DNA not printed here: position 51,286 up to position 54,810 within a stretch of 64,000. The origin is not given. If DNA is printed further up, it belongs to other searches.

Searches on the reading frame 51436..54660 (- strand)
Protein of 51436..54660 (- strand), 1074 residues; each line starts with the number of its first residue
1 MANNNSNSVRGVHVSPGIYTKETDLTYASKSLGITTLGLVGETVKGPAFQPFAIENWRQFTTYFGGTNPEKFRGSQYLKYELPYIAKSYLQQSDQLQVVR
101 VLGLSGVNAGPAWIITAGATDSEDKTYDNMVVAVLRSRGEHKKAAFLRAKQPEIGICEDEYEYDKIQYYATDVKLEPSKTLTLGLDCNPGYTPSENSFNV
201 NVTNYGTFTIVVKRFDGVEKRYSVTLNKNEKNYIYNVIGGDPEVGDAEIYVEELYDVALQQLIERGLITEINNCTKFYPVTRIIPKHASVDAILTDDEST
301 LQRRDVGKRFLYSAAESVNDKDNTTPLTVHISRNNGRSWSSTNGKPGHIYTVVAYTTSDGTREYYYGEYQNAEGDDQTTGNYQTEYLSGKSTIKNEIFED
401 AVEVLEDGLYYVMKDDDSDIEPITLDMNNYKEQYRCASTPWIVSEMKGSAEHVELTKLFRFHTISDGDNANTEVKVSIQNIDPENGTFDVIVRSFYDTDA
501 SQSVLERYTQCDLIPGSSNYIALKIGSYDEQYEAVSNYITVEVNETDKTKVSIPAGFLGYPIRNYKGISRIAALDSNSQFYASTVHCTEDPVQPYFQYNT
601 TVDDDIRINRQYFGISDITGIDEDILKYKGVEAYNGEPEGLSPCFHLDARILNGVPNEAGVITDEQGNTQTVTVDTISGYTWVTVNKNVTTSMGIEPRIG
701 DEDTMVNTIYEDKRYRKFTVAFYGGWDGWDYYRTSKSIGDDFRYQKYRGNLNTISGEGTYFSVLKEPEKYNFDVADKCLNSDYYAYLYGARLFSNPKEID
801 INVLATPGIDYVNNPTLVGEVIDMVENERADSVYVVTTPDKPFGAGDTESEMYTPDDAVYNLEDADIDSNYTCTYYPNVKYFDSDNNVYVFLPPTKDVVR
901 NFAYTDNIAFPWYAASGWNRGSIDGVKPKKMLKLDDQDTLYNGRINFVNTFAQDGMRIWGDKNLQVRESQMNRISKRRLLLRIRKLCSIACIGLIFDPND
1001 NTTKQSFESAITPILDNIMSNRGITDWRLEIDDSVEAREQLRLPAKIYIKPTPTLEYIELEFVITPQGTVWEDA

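Call 31: search_protein_families(library=pfam, proteins=[window:51436-54660:-], max_evalue=0.01)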
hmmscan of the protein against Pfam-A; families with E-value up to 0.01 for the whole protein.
window:51436-54660:- (1074 aa): 2 families
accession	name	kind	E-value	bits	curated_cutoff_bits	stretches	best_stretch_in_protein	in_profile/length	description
PF04984.19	Phage_sheath_1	-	1.4e-05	25.4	31.4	1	799-964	18-168/168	Phage tail sheath protein subtilisin-like domain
PF17482.7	Phage_sheath_1C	-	2.9e-05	24.5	26.9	1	969-1065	4-104/104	Phage tail sheath C-terminal domain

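Call 91: search_dna_similar(query=window:51436-54660:-, collection=phages, mode=protein, max_rows=12)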
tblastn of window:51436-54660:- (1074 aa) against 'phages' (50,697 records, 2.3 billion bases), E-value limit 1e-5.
Records with a match: 2010; places in all: 2072; records where one place covers at least 80% of the query: 0.
Best place of each record, by identity: <60% 2010.
By first word of the organism name: Escherichia 633; Synechococcus 376; Klebsiella 117; Shigella 83; Aeromonas 75; Vibrio 62; Cyanophage 61; Erwinia 57; Enterobacter 55; Campylobacter 52; and 58 more.
By host as written in the record: - 351; Escherichia coli 268; Synechococcus 107; Klebsiella pneumoniae 55; Erwinia amylovora 43; Synechococcus sp. 38; Synechococcus sp. WH7803 28; Escherichia coli B 28; and 438 more.
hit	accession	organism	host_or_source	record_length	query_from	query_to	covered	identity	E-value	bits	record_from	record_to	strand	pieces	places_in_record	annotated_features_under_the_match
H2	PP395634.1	Microcystis phage Mel-JY01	Microcystis elabens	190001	14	1071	55%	32.5%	2e-30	274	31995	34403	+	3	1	tail sheath C-terminal domain containing protein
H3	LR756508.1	uncultured phage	metagenomic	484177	432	1072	60%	25.0%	8e-29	131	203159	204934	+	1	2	record has no annotation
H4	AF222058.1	Vibrio phage nt-1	-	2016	766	1065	28%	30.8%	2e-15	87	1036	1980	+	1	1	18: tail sheath protein gp18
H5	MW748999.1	Escherichia phage vB_EcoM_Skers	Escherichia coli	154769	700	1073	35%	24.4%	5e-11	74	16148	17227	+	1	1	putative tail sheath protein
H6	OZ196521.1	Vibrio phage K566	Seawater and oysters mix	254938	780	1065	27%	31.5%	5e-16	90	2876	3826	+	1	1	tail sheath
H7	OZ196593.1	Vibrio phage K567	Seawater and oysters mix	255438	780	1065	27%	31.5%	5e-16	90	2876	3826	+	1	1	tail sheath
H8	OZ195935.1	Vibrio phage D484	Seawater and oysters mix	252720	780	1065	27%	31.5%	6e-16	90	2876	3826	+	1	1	tail sheath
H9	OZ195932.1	Vibrio phage D481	Seawater and oysters mix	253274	780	1065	27%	31.5%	6e-16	90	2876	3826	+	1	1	tail sheath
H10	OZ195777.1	Vibrio phage D480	Seawater and oysters mix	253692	780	1065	27%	31.5%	6e-16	90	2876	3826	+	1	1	tail sheath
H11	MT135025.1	Vibrio phage V07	Vibrio parahaemolyticus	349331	766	1065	28%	29.8%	2e-16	91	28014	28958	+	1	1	tail sheath protein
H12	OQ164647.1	Vibrio phage vB_ValM_PVA8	Vibrio sp.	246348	766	1065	28%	29.8%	2e-16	91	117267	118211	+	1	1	hypothetical protein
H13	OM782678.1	Vibrio phage PC-Liy1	Vibrio sp.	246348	766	1065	28%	29.8%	2e-16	91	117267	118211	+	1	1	tail sheath protein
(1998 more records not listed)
